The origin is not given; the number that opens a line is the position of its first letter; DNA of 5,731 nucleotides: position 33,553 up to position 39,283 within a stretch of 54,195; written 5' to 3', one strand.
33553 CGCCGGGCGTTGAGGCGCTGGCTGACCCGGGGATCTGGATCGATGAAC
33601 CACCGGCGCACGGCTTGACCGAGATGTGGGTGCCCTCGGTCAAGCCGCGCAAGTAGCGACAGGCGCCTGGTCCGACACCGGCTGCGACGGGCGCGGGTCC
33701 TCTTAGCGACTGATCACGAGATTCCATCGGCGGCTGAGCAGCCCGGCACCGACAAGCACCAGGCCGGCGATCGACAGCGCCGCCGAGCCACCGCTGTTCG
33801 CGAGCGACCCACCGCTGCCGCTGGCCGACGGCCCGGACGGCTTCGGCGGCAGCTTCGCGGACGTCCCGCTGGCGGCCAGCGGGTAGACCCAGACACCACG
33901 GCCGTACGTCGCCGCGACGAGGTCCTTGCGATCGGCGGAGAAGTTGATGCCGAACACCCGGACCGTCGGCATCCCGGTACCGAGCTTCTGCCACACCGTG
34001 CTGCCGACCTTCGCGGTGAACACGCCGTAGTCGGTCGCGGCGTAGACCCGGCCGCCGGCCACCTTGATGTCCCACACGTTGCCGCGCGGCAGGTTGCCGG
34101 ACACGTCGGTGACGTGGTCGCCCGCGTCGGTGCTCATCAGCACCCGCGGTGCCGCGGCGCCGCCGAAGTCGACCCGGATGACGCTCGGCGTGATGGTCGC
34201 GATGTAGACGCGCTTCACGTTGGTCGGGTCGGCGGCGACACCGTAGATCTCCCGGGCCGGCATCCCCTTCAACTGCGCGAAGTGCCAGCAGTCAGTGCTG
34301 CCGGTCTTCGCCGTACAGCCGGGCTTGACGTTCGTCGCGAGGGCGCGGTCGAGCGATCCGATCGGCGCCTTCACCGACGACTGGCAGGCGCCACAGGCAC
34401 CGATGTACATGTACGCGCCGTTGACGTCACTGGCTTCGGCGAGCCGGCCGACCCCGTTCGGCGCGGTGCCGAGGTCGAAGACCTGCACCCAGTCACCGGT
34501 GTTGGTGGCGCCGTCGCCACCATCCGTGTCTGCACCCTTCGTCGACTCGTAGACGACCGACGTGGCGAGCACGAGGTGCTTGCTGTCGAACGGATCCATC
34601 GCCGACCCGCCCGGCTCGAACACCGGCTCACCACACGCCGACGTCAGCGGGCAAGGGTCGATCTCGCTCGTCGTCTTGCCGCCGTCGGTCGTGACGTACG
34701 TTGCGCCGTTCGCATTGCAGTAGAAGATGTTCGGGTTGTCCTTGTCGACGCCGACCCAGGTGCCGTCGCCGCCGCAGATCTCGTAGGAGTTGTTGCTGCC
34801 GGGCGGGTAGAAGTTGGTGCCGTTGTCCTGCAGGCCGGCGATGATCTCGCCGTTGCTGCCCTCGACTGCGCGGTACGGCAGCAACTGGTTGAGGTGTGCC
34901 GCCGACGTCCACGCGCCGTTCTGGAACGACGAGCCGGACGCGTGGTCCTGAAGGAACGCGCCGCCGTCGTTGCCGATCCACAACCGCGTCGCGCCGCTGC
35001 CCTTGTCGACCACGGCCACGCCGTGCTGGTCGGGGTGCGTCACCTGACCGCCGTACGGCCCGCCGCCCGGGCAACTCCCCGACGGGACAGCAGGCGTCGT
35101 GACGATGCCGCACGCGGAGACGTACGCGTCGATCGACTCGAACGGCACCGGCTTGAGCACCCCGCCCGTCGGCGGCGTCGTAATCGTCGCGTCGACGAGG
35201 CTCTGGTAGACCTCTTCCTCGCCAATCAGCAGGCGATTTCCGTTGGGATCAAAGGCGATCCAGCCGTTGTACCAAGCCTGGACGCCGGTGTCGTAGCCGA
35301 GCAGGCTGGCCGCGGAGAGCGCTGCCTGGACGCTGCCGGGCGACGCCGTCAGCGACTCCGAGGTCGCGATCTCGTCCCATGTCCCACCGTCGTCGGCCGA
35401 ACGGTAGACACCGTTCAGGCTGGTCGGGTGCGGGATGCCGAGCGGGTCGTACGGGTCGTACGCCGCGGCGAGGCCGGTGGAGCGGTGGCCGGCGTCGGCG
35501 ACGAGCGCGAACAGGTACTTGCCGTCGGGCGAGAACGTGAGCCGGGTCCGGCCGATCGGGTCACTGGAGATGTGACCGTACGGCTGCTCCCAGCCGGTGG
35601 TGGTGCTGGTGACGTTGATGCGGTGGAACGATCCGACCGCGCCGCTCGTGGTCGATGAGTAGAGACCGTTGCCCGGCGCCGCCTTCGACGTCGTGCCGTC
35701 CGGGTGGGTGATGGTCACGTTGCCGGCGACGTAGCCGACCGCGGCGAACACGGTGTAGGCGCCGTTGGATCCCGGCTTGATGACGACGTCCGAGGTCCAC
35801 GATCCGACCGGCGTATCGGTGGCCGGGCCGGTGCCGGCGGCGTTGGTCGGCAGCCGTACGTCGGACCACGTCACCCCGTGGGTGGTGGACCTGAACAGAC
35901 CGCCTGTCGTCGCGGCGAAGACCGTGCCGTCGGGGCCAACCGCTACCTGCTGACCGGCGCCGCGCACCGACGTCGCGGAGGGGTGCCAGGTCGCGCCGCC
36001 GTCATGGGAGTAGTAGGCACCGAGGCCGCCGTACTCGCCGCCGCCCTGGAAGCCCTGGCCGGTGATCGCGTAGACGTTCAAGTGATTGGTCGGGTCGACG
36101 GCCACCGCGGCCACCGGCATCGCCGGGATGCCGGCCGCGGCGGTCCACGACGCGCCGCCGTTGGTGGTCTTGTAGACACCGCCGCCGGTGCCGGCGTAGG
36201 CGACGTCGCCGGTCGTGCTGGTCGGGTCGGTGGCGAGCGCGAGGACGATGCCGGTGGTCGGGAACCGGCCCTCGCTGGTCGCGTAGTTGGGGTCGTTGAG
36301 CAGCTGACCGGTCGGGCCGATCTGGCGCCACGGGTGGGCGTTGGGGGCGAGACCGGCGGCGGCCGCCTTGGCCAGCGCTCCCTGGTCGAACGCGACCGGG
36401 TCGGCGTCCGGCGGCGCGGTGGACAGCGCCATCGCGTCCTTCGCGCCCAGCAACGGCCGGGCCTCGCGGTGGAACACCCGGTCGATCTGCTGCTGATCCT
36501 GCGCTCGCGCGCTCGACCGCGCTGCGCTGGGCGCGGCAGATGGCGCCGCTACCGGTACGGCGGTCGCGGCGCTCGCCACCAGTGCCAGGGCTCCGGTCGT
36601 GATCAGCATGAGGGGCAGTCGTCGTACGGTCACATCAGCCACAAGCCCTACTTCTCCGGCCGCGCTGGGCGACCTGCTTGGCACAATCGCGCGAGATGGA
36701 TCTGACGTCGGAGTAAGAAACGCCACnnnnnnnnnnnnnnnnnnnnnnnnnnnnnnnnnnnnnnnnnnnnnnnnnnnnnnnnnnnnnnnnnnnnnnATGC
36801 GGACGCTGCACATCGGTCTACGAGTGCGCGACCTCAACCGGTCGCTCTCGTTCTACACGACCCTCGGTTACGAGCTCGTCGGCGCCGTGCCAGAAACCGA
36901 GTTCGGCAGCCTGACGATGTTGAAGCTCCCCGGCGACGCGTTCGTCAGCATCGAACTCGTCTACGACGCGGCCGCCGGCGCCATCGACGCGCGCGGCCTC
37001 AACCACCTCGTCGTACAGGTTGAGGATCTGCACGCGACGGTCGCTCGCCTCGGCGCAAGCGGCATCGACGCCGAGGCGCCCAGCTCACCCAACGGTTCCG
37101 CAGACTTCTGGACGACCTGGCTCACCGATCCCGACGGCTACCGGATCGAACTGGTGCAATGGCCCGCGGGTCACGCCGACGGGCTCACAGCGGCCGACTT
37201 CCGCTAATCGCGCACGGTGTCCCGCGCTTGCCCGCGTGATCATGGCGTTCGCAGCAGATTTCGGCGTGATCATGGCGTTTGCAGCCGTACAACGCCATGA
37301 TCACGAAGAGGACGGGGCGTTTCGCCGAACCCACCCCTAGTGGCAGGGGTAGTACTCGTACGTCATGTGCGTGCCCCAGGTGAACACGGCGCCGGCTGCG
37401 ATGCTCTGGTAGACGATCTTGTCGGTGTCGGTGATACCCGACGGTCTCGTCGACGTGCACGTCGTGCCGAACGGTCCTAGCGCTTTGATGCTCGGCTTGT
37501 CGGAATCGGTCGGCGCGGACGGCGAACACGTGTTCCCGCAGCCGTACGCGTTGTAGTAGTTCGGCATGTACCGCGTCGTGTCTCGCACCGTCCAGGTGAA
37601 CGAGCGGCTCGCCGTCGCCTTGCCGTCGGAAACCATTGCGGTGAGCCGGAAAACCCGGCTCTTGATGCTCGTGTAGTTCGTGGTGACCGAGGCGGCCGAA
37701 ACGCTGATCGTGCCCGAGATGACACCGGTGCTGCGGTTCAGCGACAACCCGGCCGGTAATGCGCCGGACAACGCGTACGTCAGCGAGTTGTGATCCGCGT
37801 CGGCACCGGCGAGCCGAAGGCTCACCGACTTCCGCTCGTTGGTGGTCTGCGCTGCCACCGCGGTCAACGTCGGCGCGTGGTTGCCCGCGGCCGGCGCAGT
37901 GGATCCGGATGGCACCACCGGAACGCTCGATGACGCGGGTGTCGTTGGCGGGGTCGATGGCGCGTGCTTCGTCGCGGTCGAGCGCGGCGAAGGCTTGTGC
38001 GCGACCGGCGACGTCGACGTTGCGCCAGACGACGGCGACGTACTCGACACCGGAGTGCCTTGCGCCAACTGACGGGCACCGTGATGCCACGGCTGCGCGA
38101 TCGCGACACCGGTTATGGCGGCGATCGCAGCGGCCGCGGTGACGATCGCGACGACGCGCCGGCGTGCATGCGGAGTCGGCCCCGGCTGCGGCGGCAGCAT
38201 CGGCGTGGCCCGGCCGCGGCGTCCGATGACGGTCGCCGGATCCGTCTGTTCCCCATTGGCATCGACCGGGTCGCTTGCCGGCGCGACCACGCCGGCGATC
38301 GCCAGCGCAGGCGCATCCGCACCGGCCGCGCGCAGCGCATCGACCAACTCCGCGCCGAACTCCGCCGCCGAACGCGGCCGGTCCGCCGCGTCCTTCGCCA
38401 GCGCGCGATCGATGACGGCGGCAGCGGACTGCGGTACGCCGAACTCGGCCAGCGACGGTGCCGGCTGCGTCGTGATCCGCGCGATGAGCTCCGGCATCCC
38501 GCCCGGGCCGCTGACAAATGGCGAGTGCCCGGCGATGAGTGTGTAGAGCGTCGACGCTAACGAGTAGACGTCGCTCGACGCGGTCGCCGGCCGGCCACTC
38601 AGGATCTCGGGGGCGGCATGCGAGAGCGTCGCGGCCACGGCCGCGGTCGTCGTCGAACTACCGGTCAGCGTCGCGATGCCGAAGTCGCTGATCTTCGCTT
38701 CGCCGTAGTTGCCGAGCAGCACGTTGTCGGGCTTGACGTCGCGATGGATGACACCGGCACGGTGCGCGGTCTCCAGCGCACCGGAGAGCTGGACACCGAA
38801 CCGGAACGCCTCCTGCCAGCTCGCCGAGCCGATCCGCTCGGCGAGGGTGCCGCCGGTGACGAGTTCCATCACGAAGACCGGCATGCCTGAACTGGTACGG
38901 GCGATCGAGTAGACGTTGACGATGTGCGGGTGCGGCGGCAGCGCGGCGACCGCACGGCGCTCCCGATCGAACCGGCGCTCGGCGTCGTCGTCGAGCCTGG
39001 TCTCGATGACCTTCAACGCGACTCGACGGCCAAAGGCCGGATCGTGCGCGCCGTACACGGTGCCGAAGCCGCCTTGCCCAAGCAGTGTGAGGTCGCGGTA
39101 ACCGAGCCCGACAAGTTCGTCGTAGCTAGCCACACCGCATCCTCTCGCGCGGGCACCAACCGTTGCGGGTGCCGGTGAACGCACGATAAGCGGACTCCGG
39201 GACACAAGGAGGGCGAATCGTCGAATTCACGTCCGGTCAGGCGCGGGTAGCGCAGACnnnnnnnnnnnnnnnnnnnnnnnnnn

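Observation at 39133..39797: Ubiquitin-like + FHA head on the secretion ATPase, divergently paired with a Ser/Thr kinase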

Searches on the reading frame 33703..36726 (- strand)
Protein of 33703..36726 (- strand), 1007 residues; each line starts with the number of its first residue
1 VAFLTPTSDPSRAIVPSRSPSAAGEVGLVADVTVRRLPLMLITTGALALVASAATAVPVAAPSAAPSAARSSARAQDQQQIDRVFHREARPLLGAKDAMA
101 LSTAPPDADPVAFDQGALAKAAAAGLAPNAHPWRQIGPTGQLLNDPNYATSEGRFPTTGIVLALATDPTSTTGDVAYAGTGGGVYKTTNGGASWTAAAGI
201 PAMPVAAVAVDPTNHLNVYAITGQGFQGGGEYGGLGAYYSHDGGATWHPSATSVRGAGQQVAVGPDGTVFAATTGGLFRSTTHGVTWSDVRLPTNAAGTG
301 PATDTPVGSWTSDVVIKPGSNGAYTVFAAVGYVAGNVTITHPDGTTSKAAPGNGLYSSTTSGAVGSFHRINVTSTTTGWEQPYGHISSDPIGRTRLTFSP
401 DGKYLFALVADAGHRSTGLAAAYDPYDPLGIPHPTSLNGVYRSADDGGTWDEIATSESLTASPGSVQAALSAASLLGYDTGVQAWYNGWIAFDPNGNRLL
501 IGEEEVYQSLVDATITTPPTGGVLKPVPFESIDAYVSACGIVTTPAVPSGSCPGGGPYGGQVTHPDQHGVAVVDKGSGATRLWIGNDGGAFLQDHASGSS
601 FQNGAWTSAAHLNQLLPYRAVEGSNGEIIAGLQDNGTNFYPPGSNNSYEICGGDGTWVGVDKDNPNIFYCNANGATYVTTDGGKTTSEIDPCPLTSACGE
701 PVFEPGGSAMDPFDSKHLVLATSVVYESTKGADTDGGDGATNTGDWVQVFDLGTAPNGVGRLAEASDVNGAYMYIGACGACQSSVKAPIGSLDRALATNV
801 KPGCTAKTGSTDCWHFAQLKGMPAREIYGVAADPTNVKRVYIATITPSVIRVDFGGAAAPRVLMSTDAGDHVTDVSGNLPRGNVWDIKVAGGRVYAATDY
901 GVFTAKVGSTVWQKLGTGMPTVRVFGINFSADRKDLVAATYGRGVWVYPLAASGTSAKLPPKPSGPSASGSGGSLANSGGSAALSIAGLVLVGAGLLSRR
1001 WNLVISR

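Call 8: search_protein_families(library=pfam, proteins=[window:33703-36726:-], max_evalue=0.01)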
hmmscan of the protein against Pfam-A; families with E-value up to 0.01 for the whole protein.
window:33703-36726:- (1007 aa): 2 families
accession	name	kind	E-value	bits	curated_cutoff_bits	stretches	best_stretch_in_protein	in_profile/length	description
PF15902.12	Sortilin-Vps10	-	1.5e-05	24.4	33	0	179-255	42-117/446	Sortilin, neurotensin receptor 3,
PF02012.26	BNR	-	0.00096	19.2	27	0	238-249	1-12/12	BNR/Asp-box repeat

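Call 10: search_protein_families(library=ncbifam, proteins=[window:33703-36726:-], max_evalue=0.01)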
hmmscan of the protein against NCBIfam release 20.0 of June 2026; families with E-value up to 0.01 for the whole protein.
window:33703-36726:- (1007 aa): 1 family
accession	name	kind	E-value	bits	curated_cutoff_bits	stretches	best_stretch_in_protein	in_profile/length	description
NF045728.1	glycosyl_F510_1955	equivalog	8.4e-18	64.5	175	1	183-297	73-180/246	F510_1955 family glycosylhydrolase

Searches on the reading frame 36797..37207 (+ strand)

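Call 87: search_protein_families(library=pfam, proteins=[window:36797-37207:+], max_evalue=0.001)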
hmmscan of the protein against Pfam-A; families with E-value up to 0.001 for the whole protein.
window:36797-37207:+ (136 aa): 5 families
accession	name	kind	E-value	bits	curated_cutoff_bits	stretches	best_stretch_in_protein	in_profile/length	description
PF00903.31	Glyoxalase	-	5e-15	56.4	20.6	1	4-119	3-121/121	Glyoxalase/Bleomycin resistance protein/Dioxygenase superfamily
PF13669.12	Glyoxalase_4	-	4.5e-10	40.2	27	1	5-92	2-93/109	Glyoxalase/Bleomycin resistance protein/Dioxygenase superfamily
PF13468.12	Glyoxalase_3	-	2.6e-05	24.8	25.1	1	5-125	3-140/176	Glyoxalase-like domain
PF22677.2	Ble-like_N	-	0.00016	21.8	24.5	1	2-33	1-32/41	Bleomycin resistance protein-like N-terminal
PF18029.7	Glyoxalase_6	-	0.00084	20.4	23.6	0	8-119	4-105/106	Glyoxalase-like domain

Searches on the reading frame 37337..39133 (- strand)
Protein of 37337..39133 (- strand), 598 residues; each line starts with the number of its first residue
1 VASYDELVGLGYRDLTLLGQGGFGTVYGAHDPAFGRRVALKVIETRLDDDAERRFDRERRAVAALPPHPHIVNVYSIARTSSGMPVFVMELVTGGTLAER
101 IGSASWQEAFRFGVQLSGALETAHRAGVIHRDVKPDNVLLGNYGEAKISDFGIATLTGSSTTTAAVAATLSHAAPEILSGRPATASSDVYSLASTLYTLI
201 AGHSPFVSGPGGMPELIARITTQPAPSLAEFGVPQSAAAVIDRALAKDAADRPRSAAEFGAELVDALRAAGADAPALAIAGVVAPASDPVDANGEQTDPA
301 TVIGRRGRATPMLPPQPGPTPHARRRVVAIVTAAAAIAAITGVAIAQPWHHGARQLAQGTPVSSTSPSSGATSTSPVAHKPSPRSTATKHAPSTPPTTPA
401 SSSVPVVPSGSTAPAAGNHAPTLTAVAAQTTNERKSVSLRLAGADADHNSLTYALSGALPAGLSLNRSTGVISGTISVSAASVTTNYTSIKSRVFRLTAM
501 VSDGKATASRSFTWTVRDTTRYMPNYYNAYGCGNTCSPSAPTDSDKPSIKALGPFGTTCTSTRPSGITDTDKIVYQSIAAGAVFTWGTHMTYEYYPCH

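Call 8: search_protein_families(library=pfam, proteins=[window:37337-39133:-], max_evalue=0.01)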
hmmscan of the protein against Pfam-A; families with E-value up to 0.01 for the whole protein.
window:37337-39133:- (598 aa): 4 families
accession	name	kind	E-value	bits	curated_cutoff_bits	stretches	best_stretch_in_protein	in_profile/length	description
PF00069.31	Pkinase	-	6.5e-44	150.7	31.7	1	12-254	1-253/263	Protein kinase domain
PF07714.23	PK_Tyr_Ser-Thr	-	1.6e-27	96.9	23.1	1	17-254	6-250/258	Protein tyrosine and serine/threonine kinase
PF05345.18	He_PIG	-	8.8e-11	42.5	24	1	421-516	2-95/96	Putative Ig domain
PF01636.29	APH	-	0.0012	19.1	23.2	0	26-125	13-109/239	Phosphotransferase enzyme family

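Call 10: search_protein_families(library=ncbifam, proteins=[window:37337-39133:-], max_evalue=0.01)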
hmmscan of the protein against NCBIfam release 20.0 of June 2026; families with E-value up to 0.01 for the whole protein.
window:37337-39133:- (598 aa): 19 families
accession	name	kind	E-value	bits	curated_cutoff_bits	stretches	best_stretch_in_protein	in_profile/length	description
NF033483.0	PknB_PASTA_kin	equivalog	4.5e-63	214.1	450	1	12-346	9-352/563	Stk1 family PASTA domain-containing Ser/Thr kinase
NF047741.1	antiphage_MADS6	equivalog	1.9e-42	145.6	460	2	114-275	306-469/612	methylation-associated defense system protein kinase MAD6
NF052427.1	StpK7MSMEG_1200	equivalog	3.7e-38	131.4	900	1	12-271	9-273/601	serine/threonine protein kinase StpK7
NF009651.0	PRK13184.1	equivalog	5.9e-31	107.3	839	1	15-267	7-291/932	serine/threonine-protein kinase PknD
TIGR03903.1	TOMM_kin_cyc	equivalog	3.4e-26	91.4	705.75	1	35-259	3-240/1267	TOMM system kinase/cyclase fusion protein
NF038150.1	lanthi_synth_IV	equivalog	3e-22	78.8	650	1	24-292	203-486/851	class IV lanthionine synthetase LanL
NF053615.1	SerThrKinAfsKStmc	equivalog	8e-21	74.4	1300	1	15-430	18-427/809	protein serine/threonine kinase AfsK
NF033442.0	BREX_PglW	equivalog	1.7e-19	69.1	990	2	6-141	508-643/1391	BREX system serine/threonine kinase PglW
NF038151.1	lanthi_synth_III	equivalog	3.4e-10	39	575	1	22-219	232-442/833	class III lanthionine synthetase LanKC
NF058632.1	SerThrKinPrkT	equivalog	8.1e-09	34.9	280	1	13-158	24-169/322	serine/threonine protein kinase PrkT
NF011463.0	PRK14879.1-4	equivalog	3.7e-07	29.8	188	1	43-162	52-168/237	Kae1-associated kinase Bud32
NF043056.1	T4SS_LegK1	equivalog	1.3e-05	24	550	1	127-196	209-280/516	Dot/Icm T4SS effector kinase LegK1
NF040671.1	PLuB_AAA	exception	1.3e-05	22.8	999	1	93-278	87-256/1256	PLuB system helicase-like protein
NF038112.1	myxo_dep_M36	subfamily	1.8e-05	22.1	1500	1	418-521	1286-1380/1604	myxosortase-dependent M36 family metallopeptidase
NF038111.1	rhom_dep_M36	equivalog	2.8e-05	21.7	1700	1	414-521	1180-1280/1315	rhombosortase-dependent M36 family metallopeptidase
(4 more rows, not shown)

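Call 80: search_solved_structures(query=window:37340-39133:-, max_evalue=1e-20)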
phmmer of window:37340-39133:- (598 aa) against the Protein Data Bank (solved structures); distinct sequences matched with E-value up to 1e-20: 151 (the best 60 are shown).
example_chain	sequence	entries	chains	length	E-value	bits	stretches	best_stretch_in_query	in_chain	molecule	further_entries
4ow8_A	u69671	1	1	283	1.4e-35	126.5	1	12-270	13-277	Serine/threonine-protein kinase PknA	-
9tmq_A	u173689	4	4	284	1.4e-35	126.5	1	12-270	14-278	Serine/threonine-protein kinase PknA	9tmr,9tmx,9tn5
6b2q_A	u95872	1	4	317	4.7e-35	124.8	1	12-270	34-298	Serine/threonine-protein kinase PknA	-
9ruk_A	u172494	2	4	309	9.1e-35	123.9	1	11-267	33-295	Serine/threonine-protein kinase StkP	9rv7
9ru3_A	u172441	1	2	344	1.2e-34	123.5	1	11-267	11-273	Serine/threonine-protein kinase StkP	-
9ruj_A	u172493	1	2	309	3e-34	122.2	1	11-267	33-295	Serine/threonine-protein kinase StkP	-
3orm_A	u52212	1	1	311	1.8e-33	119.6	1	16-276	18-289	Serine/threonine protein kinase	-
1mru_A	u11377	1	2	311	2e-33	119.5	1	16-276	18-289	Probable serine/threonine-protein kinase pknB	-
3f69_A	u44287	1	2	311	4.2e-33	118.4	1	16-276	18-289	Serine/threonine-protein kinase pknB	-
3f61_A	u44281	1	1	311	4.2e-33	118.4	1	16-276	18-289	Serine/threonine-protein kinase pknB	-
4x3f_A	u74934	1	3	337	4.9e-33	118.1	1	12-295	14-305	Serine/threonine-protein kinase PknA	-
3ori_A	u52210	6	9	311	5.2e-33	118.1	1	16-276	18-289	Serine/threonine protein kinase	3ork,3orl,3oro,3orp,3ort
6b2p_A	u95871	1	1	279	5.6e-33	118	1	16-264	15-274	Serine/threonine-protein kinase PknB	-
5u94_A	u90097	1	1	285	6.1e-33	117.9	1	16-265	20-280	Serine/threonine-protein kinase PknB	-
1o6y_A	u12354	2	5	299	7.1e-33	117.6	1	16-264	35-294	SERINE/THREONINE-PROTEIN KINASE PKNB | Probable serine/threonine-protein kinase pknB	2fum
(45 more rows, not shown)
